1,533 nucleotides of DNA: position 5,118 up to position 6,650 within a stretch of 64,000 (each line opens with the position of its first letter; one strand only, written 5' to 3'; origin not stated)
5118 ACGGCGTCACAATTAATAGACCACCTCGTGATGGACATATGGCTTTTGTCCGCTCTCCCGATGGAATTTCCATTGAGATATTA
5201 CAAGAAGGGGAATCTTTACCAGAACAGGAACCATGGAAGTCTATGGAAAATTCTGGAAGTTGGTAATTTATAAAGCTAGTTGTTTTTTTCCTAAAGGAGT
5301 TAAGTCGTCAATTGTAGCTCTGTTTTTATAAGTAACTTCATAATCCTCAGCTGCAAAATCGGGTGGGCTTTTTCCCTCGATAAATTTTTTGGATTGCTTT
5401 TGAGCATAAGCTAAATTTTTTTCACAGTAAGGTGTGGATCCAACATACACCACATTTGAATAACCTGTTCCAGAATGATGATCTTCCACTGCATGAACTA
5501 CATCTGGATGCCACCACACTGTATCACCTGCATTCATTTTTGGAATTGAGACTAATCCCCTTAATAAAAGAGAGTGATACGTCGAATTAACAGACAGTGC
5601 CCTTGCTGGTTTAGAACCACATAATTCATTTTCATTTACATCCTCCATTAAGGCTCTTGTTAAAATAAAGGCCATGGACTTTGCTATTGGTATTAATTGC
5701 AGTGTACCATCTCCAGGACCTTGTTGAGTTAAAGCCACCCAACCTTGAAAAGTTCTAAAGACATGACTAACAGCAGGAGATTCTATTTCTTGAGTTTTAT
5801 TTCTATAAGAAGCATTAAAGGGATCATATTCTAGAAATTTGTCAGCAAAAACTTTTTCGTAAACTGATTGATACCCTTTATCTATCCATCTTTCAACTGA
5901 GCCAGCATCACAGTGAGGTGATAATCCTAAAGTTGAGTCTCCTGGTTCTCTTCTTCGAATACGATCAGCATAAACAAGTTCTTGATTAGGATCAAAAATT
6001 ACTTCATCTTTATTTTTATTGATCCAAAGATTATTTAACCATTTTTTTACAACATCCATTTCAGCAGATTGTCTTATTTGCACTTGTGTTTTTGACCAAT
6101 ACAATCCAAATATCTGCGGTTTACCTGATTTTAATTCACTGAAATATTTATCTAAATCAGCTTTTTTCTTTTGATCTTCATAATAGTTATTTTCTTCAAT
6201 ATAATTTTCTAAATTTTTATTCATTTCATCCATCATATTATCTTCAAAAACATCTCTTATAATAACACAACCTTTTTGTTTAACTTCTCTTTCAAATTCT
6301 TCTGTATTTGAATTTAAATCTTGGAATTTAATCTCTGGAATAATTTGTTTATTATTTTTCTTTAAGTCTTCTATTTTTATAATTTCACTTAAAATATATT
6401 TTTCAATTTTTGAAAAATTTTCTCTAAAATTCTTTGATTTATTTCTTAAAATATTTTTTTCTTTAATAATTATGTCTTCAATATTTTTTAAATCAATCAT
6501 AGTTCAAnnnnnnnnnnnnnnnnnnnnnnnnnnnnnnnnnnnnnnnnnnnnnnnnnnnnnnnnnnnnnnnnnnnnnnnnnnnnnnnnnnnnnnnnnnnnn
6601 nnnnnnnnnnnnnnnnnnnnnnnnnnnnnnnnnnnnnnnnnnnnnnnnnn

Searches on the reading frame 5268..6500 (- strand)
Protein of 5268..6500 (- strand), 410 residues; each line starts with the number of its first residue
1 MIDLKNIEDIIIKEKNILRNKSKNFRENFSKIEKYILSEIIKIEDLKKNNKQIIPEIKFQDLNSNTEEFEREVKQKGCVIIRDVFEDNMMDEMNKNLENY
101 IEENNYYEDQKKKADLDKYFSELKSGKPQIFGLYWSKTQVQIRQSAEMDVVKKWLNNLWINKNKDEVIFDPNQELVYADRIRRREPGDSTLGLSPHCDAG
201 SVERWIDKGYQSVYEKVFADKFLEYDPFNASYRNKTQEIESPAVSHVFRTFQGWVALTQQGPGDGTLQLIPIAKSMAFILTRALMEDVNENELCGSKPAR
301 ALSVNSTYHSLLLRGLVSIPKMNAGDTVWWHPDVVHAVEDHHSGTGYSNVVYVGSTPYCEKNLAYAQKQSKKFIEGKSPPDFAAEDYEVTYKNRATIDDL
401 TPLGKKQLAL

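Call 7: search_protein_families(library=pfam, proteins=[window:5268-6500:-], max_evalue=0.001)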
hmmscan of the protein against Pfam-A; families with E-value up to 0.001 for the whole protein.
window:5268-6500:- (410 aa): 2 families
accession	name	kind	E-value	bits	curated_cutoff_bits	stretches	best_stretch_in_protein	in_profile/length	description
PF07350.19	Gig2-like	-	6.9e-121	404.3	27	1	7-409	3-407/408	Gig2-like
PF05721.19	PhyH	-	2.2e-07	31.8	22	1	250-344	126-208/213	Phytanoyl-CoA dioxygenase (PhyH)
